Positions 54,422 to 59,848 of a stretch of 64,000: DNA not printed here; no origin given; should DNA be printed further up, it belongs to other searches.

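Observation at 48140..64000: Pilus-like operon tail encoding an SLH / giant RCC1-propeller / giant RCC1-propeller / SLH cassette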

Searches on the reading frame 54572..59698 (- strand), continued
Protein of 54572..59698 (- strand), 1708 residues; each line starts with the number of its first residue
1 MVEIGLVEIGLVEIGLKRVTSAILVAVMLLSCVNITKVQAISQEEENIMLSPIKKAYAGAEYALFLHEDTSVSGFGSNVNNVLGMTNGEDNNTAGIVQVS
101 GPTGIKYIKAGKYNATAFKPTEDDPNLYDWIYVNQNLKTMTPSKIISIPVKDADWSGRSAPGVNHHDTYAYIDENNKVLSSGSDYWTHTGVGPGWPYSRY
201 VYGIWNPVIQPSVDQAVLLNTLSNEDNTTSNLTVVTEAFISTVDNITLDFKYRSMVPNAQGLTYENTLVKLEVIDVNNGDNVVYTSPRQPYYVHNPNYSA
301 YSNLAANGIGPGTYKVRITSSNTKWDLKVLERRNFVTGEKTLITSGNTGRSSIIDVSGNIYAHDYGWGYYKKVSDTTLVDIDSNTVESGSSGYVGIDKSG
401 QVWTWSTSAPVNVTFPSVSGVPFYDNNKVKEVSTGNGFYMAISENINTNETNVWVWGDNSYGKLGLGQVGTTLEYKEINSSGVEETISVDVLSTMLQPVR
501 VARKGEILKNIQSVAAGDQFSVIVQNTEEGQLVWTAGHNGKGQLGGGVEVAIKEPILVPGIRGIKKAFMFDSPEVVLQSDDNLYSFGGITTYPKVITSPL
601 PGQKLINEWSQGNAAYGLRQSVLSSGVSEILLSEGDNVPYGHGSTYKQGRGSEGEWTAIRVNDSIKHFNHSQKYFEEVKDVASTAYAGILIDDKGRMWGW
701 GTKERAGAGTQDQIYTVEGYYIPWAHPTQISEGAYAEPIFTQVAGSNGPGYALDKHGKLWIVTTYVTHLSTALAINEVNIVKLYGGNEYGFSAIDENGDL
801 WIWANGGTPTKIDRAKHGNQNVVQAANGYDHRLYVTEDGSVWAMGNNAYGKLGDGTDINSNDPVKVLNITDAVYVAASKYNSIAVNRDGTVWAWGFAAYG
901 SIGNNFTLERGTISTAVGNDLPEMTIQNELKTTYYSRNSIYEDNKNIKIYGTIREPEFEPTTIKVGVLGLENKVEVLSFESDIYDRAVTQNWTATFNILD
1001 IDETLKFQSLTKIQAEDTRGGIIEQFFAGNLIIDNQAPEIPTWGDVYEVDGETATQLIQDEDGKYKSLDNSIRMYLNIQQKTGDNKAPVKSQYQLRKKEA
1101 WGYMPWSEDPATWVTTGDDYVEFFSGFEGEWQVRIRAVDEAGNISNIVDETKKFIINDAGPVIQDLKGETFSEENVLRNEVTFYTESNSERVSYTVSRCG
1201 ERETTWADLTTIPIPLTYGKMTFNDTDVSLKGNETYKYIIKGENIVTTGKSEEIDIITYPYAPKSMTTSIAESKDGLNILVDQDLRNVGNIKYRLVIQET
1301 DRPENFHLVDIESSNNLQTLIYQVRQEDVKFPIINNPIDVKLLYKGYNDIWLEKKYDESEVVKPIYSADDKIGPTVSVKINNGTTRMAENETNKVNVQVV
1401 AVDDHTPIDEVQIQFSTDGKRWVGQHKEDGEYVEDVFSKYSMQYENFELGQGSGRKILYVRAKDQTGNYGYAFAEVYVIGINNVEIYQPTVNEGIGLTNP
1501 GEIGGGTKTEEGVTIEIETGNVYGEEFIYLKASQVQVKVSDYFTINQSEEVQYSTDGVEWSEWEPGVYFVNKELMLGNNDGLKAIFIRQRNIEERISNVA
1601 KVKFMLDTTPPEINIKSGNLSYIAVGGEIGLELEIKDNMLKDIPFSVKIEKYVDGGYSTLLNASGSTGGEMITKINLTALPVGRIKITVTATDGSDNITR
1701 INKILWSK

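Call 23: find_encoding_contigs(protein=P0013, flank=10000, max_places=1)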
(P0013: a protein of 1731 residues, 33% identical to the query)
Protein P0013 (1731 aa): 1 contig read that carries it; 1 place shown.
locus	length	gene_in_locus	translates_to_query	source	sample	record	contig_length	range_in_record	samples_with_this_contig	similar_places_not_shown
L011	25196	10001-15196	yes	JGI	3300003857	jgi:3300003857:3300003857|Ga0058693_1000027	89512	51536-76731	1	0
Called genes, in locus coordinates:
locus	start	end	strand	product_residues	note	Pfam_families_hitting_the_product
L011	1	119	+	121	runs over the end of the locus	-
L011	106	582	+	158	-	-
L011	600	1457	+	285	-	-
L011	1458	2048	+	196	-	-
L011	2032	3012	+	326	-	-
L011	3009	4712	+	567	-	-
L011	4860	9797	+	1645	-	PF25390:WD40_RLD, PF00415:RCC1, PF25390:WD40_RLD, PF00415:RCC1, PF13540:RCC1_2 (weak)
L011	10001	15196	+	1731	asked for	PF00717:Peptidase_S24 (weak), PF25390:WD40_RLD, PF00415:RCC1, PF13540:RCC1_2, PF00415:RCC1, PF13540:RCC1_2 (weak)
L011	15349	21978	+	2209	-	-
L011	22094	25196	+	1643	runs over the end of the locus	-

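Call 35: search_protein_families(library=pfam, proteins=[L010:8308-9825:+, L010:6615-8294:+, L010:5395-6600:+, L010:10001-15610:+, L006:15094-20337:+, L006:7173-8153:+, L006:5741-6598:+, L006:6599-7189:+], max_evalue=0.01)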
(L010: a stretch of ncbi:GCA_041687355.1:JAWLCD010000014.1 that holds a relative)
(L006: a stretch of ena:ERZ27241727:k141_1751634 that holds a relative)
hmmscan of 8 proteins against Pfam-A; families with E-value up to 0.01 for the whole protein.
L010:8308-9825:+ (505 aa): 0 families

L010:6615-8294:+ (559 aa): 0 families

L010:5395-6600:+ (401 aa): 2 families
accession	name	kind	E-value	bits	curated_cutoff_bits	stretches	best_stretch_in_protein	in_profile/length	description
PF01551.29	Peptidase_M23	-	1.1e-25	90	28.7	1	300-394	2-96/96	Peptidase family M23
PF04350.18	PilO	-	4.6e-05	24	22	1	40-165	8-135/145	Pilus assembly protein, PilO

L010:10001-15610:+ (1869 aa): 6 families
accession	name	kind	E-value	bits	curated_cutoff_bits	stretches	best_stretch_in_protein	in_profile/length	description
PF25390.1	WD40_RLD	-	9.6e-41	140.7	150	2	920-1060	42-184/363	RCC1-like domain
PF00415.24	RCC1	-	2.8e-20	73.1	21.7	2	928-979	1-50/50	Regulator of chromosome condensation (RCC1) repeat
PF13540.12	RCC1_2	-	9.5e-13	48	22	2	919-939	9-28/30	Regulator of chromosome condensation (RCC1) repeat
PF00717.28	Peptidase_S24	-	5e-09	36.3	23.3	1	23-100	32-114/116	Peptidase S24-like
PF10502.14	Peptidase_S26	-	0.00085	19.8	22.9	1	7-75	6-79/168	Signal peptidase, peptidase S26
PF08985.17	DP-EP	-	0.0011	19.8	25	1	1353-1453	22-110/120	DP-EP family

L006:15094-20337:+ (1747 aa): 5 families
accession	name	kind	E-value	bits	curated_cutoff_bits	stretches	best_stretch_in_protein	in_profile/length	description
PF25390.1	WD40_RLD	-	1.5e-60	205.9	150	2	722-967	91-335/363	RCC1-like domain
PF00415.24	RCC1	-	9.5e-42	141.8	21.7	4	898-945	1-50/50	Regulator of chromosome condensation (RCC1) repeat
PF13540.12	RCC1_2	-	1.3e-28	98.4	22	3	882-911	1-30/30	Regulator of chromosome condensation (RCC1) repeat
PF00717.28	Peptidase_S24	-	8.7e-07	29.1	23.3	1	38-85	38-84/116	Peptidase S24-like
PF25384.1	Alsin_RLD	-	0.0028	17.4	100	0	823-904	272-355/405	Alsin RCC1-like domain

L006:7173-8153:+ (326 aa): 1 family
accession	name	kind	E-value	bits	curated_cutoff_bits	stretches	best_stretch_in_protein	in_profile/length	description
PF04350.18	PilO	-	0.0012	19.5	22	1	100-181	52-128/145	Pilus assembly protein, PilO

L006:5741-6598:+ (285 aa): 0 families

L006:6599-7189:+ (196 aa): 1 family
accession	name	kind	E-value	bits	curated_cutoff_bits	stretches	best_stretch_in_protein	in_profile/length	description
PF05137.18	PilN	-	4.7e-05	23.8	22.8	1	110-186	5-74/78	Fimbrial assembly protein (PilN)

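Call 46: find_encoding_contigs(protein=P0010, flank=10000, max_places=2)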
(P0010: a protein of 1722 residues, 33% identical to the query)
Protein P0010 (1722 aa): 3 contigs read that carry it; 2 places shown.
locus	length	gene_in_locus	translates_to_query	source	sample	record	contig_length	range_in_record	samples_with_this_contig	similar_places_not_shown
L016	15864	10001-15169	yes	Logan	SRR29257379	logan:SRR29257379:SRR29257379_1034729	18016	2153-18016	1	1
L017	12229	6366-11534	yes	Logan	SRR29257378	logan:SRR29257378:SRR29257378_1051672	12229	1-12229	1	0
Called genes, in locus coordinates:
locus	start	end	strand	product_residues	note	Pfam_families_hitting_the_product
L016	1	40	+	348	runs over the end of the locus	PF00437:T2SSE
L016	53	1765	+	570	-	PF05157:MshEN (weak), PF00437:T2SSE, PF12775:AAA_7 (faint)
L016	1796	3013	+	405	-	PF00482:T2SSF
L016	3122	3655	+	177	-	PF07963:N_methyl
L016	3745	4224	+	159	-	PF07963:N_methyl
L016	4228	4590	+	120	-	-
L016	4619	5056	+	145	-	-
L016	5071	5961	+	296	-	-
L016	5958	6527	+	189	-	-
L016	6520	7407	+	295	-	-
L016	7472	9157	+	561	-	-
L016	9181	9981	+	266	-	-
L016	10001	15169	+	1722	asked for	PF25390:WD40_RLD, PF00415:RCC1, PF25390:WD40_RLD, PF13540:RCC1_2, PF00415:RCC1 (weak)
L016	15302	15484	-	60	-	-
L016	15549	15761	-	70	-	-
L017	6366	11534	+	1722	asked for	PF25390:WD40_RLD, PF00415:RCC1, PF25390:WD40_RLD, PF13540:RCC1_2, PF00415:RCC1 (weak)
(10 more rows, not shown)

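Call 88: search_protein_families(library=pfam, proteins=[L016:9181-9981:+, L016:7472-9157:+, L016:6520-7407:+], max_evalue=0.01)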
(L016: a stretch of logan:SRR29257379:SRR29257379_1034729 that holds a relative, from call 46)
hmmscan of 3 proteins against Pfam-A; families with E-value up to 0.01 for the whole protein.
L016:9181-9981:+ (266 aa): 0 families

L016:7472-9157:+ (561 aa): 0 families

L016:6520-7407:+ (295 aa): 1 family
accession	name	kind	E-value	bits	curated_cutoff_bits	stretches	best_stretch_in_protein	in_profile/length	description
PF04350.18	PilO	-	0.00041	20.9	22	1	95-184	54-137/145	Pilus assembly protein, PilO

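Call 89: list_cluster_members(proteins=[P0006, P0007, P0011, P0009, P0003, P0107])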
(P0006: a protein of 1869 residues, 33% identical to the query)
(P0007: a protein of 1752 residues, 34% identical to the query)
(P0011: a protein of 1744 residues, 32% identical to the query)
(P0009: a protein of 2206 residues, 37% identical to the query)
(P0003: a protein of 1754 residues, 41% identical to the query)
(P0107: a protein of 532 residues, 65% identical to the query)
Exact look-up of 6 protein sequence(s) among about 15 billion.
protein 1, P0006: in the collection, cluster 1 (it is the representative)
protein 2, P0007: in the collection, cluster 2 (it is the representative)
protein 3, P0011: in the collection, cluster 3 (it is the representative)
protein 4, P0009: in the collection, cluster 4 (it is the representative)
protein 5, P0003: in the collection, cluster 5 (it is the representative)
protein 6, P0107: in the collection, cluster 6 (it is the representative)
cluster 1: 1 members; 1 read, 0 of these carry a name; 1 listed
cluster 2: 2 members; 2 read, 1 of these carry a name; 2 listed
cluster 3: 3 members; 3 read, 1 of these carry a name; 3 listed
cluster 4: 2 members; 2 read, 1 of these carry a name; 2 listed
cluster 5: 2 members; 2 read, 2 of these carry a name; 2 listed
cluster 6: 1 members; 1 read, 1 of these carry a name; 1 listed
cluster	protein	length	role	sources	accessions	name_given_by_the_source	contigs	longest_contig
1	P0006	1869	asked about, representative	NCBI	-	-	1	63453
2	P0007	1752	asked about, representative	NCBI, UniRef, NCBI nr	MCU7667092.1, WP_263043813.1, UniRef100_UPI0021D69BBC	hypothetical protein [Bacillus thuringiensis] | hypothetical protein n=1 Tax=Bacillus thuringiensis TaxID=1428 RepID=UPI0021D69BBC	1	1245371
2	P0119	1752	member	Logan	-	-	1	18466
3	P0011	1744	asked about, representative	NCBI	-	-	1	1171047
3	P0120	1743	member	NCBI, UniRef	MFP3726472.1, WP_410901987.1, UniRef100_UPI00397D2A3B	S24 family peptidase [Priestia filamentosa] | S24 family peptidase n=1 Tax=Priestia filamentosa TaxID=1402861 RepID=UPI00397D2A3B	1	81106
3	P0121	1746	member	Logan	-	-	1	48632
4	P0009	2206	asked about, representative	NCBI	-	-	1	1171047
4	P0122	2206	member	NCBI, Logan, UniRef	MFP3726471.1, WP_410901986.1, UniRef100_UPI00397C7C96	LamG-like jellyroll fold domain-containing protein [Priestia filamentosa] | LamG-like jellyroll fold domain-containing protein n=1 Tax=Priestia filamentosa ...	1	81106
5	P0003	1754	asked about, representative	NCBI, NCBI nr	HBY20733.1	MAG TPA: hypothetical protein DEG71_06960, partial [Clostridiales bacterium] | hypothetical protein [Clostridiales bacterium]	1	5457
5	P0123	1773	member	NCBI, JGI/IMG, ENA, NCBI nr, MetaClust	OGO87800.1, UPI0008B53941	MAG: hypothetical protein A2Y24_05865 [Clostridiales bacterium GWE2_32_10] | status=active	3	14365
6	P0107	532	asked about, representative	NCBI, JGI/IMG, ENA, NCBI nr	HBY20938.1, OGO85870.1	MAG: hypothetical protein A2Y24_08035 [Clostridiales bacterium GWE2_32_10]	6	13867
